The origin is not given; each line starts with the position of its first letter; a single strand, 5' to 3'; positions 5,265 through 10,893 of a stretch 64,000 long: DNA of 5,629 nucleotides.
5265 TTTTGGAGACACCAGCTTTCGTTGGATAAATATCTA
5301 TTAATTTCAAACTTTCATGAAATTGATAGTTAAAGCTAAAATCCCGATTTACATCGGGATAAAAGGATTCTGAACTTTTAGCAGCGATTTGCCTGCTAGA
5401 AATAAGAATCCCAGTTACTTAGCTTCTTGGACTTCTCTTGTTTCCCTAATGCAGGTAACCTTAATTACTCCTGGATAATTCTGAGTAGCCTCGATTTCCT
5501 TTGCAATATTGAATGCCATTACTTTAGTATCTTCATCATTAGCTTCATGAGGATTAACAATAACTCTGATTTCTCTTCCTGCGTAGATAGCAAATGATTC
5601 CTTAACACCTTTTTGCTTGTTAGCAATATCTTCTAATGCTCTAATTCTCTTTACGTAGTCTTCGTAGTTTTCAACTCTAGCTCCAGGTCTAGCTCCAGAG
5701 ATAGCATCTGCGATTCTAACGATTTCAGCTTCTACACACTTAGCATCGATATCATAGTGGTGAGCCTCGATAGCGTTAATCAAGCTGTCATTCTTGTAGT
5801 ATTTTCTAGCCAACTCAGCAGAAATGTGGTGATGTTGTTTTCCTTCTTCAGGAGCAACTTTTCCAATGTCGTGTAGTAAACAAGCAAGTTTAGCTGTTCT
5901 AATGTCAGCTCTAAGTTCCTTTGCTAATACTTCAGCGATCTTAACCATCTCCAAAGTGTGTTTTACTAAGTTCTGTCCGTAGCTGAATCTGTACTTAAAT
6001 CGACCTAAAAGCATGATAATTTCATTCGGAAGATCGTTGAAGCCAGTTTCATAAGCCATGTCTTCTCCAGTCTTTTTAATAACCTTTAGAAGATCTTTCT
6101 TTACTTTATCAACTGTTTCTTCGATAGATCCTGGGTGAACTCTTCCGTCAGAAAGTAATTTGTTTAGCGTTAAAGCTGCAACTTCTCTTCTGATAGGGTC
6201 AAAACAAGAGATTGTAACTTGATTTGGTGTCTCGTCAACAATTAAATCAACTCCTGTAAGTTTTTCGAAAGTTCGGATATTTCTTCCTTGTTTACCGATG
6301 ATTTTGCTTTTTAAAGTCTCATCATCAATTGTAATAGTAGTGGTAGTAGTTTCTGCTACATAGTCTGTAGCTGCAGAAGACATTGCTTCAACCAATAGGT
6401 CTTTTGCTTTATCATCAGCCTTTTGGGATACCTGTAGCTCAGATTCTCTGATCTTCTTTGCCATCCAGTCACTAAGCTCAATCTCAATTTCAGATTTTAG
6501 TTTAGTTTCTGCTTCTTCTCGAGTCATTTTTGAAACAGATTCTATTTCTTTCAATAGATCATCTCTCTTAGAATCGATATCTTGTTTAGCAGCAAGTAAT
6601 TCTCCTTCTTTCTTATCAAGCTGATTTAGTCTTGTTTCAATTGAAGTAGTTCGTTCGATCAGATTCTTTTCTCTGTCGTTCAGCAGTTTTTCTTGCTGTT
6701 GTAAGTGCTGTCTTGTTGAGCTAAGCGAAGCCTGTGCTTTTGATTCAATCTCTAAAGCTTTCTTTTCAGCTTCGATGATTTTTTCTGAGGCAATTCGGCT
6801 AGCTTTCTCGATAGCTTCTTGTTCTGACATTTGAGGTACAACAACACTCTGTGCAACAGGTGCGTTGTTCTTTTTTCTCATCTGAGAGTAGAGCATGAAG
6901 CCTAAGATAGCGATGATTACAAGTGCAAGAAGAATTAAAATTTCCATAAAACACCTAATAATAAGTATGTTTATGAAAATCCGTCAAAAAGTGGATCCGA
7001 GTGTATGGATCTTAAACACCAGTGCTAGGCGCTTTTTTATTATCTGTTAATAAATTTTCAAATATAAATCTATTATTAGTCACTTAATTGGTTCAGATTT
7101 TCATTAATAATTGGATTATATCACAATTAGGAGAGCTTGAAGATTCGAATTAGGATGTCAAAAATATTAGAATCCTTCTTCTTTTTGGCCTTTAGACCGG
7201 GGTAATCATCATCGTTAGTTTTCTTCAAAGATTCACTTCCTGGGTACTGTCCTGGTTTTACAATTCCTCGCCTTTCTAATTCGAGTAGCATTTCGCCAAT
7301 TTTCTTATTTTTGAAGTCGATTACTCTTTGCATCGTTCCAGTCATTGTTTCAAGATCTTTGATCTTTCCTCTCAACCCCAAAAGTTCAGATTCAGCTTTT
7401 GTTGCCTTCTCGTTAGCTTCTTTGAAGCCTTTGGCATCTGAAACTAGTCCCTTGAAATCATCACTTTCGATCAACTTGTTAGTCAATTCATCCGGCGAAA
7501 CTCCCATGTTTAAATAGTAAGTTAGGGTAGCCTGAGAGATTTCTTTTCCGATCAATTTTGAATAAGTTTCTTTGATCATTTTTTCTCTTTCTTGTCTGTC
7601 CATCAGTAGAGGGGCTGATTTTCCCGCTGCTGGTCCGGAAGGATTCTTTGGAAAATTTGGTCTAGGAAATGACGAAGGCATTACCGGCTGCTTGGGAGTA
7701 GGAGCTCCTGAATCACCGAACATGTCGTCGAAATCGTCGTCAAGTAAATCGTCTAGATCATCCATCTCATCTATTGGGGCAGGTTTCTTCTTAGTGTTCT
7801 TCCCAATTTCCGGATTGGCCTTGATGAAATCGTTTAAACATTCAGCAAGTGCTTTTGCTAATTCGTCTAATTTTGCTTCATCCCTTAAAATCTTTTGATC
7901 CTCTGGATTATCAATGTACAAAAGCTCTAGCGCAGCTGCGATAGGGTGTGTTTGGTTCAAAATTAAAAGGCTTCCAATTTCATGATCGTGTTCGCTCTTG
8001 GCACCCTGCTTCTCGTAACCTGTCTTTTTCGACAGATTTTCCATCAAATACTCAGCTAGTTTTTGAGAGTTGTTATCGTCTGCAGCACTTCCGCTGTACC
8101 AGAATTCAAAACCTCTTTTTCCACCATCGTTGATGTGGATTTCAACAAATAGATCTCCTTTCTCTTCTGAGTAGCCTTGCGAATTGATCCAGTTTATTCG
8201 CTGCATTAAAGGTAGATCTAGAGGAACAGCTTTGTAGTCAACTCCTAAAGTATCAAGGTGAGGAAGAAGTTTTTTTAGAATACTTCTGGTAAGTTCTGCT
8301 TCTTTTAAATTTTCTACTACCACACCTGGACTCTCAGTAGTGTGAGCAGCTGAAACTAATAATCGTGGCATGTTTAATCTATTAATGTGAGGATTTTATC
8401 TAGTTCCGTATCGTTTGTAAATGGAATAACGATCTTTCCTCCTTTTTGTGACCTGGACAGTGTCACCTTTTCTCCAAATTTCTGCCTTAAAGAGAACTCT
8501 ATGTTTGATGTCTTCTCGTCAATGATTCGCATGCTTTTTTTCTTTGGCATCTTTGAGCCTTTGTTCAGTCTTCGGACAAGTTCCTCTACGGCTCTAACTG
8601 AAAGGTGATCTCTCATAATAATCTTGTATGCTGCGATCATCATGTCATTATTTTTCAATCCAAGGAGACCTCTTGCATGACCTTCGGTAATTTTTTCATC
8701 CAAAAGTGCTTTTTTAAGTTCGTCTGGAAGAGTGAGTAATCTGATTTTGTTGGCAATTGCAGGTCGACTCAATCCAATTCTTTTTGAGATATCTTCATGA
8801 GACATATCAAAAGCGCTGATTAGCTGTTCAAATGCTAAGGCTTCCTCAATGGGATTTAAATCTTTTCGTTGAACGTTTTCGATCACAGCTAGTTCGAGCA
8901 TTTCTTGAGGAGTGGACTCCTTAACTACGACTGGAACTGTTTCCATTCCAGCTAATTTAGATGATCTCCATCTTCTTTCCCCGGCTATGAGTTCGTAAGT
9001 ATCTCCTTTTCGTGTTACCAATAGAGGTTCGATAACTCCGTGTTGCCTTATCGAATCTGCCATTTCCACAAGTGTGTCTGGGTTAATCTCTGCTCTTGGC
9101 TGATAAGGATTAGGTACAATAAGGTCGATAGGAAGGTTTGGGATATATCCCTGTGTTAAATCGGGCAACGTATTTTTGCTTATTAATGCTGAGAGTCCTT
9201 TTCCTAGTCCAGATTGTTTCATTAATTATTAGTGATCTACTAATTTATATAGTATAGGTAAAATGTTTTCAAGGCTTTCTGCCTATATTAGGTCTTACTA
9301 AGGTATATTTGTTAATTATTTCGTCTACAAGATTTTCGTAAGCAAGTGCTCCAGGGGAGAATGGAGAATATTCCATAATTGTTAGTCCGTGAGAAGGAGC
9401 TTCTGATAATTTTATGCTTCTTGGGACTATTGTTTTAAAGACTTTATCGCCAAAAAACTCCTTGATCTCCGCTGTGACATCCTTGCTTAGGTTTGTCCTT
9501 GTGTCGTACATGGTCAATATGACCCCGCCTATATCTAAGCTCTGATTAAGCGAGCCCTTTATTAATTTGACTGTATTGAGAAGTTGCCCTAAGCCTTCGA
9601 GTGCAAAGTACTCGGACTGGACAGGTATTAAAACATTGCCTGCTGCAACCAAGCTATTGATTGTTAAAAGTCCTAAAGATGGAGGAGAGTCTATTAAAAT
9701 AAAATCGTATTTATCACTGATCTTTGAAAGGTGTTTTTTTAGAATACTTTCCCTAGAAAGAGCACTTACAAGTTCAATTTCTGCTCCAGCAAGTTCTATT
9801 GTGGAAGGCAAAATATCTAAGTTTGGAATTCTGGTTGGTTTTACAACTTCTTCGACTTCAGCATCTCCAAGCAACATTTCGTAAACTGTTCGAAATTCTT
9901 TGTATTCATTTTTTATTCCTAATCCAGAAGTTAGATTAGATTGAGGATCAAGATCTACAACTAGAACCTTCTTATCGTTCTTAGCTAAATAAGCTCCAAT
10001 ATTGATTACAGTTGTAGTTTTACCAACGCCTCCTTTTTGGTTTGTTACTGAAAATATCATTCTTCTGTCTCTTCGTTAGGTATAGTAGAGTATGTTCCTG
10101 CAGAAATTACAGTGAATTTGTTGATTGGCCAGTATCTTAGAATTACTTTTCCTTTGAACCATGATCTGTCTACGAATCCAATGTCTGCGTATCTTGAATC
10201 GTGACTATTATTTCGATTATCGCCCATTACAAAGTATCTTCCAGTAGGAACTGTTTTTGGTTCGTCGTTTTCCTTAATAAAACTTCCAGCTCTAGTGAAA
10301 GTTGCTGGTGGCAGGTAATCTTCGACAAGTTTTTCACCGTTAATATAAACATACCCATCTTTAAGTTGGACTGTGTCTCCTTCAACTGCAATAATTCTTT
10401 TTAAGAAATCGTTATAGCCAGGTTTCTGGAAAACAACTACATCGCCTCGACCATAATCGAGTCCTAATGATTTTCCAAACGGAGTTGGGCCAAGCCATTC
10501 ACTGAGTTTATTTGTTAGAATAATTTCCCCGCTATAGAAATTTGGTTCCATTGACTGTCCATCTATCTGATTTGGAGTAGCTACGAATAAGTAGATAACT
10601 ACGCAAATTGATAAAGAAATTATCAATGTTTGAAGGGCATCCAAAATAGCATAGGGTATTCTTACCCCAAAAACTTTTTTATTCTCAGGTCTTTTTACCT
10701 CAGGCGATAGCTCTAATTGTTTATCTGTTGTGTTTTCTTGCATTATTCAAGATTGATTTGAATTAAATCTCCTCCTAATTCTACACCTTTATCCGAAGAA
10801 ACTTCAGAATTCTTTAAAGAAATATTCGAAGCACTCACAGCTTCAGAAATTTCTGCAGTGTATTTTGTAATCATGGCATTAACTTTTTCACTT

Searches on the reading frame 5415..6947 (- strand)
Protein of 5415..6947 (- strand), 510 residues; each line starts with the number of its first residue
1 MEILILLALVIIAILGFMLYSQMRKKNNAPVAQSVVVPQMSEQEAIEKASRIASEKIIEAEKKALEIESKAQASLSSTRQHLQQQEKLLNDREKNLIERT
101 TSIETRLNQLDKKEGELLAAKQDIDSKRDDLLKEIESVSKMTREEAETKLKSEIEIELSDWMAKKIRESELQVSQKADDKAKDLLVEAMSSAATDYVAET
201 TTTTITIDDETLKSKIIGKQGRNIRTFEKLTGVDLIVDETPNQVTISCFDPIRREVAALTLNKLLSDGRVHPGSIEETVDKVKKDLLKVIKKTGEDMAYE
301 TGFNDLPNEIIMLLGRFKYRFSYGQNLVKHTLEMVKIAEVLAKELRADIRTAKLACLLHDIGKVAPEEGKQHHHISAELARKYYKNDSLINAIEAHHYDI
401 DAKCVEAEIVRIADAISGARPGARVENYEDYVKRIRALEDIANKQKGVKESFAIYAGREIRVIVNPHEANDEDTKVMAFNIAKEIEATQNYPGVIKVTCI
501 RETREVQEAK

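Call 15: search_protein_families(library=pfam, proteins=[window:5415-6947:-], max_evalue=0.001)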
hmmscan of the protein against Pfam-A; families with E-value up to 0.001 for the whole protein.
window:5415-6947:- (510 aa): 3 families
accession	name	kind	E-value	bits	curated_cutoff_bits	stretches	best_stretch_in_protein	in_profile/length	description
PF12072.13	RNase_Y_N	-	1.2e-19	70.9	32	1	3-196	4-201/201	RNase Y N-terminal region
PF01966.28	HD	-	8.1e-18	65.2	22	1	329-417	3-114/116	HD domain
PF00013.35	KH_1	-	9.2e-07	29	21.5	1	203-258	2-61/66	KH domain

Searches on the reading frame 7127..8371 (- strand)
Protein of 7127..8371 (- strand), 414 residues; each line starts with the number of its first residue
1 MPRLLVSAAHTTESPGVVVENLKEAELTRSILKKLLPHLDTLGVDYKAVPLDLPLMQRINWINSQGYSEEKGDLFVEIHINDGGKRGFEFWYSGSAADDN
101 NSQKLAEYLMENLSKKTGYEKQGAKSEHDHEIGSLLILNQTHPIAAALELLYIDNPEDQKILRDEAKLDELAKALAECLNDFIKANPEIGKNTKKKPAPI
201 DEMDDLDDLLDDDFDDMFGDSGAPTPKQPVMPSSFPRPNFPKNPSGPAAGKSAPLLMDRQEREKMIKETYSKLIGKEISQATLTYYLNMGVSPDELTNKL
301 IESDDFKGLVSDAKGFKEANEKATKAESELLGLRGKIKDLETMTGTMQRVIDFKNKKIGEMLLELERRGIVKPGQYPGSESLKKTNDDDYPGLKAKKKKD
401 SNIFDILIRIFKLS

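Call 15: search_protein_families(library=pfam, proteins=[window:7127-8371:-], max_evalue=0.001)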
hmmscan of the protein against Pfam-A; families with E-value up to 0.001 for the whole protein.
window:7127-8371:- (414 aa): 1 family
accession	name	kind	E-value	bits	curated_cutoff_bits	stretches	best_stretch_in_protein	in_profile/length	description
PF01520.23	Amidase_3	-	3e-22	79.9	27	1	6-179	3-172/174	N-acetylmuramoyl-L-alanine amidase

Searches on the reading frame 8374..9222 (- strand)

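Call 15: search_protein_families(library=pfam, proteins=[window:8374-9222:-], max_evalue=0.001)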
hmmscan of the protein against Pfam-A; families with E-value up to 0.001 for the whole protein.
window:8374-9222:- (282 aa): 3 families
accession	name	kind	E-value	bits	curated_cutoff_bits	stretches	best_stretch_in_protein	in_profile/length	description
PF17762.8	HTH_ParB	-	3.7e-34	117.4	22.6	1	120-220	1-101/102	ParB HTH domain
PF02195.25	ParB_N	-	7.1e-30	103.4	26.3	1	29-118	5-95/95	ParB N-terminal domain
PF23552.2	ParB_C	-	3.5e-07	30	23.8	1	235-281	2-49/50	ParB dimerisation domain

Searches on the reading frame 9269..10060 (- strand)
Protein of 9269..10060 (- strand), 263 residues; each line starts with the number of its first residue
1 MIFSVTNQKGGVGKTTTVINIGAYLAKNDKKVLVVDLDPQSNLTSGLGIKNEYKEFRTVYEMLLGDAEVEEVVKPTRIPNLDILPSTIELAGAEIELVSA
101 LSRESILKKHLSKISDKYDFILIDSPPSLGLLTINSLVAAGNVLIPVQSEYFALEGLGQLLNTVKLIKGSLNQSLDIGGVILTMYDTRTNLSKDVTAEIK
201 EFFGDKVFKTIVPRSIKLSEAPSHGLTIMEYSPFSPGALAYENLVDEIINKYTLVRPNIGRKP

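Call 15: search_protein_families(library=pfam, proteins=[window:9269-10060:-], max_evalue=0.001)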
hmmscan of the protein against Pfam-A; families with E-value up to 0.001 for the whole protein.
window:9269-10060:- (263 aa): 8 families
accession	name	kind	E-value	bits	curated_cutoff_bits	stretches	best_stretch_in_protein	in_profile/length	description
PF13614.12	AAA_31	-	2.3e-65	220.3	27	1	2-177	3-177/177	AAA domain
PF01656.29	CbiA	-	1.2e-29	103.2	25.4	1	4-228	2-125/125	CobQ/CobB/MinD/ParA nucleotide binding domain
PF00142.24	Fer4_NifH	-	2.6e-11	43.9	25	1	9-69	8-65/271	4Fe-4S iron sulfur cluster binding proteins, NifH/frxC family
PF02374.21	ArsA_ATPase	-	1.4e-09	38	24.3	1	8-64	8-63/305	Anion-transporting ATPase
PF06564.18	CBP_BcsQ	-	2.6e-09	37.4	21.3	1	4-151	5-149/234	Cellulose biosynthesis protein BcsQ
PF09140.17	MipZ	-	1.7e-08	34.5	20.7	1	4-161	4-143/262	ATPase MipZ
PF10609.15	ParA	-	1.8e-07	31.3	27.1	1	3-140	6-136/246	NUBPL iron-transfer P-loop NTPase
PF00448.28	SRP54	-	0.00024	21.3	22.7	0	11-38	11-38/196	SRP54-type protein, GTPase domain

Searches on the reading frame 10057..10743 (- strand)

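Call 15: search_protein_families(library=pfam, proteins=[window:10057-10743:-], max_evalue=0.001)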
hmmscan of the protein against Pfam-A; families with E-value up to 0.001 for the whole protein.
window:10057-10743:- (228 aa): 1 family
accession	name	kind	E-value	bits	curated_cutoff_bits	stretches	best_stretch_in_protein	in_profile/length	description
PF10502.14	Peptidase_S26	-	1.9e-39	135.8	22.9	1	36-205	4-168/168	Signal peptidase, peptidase S26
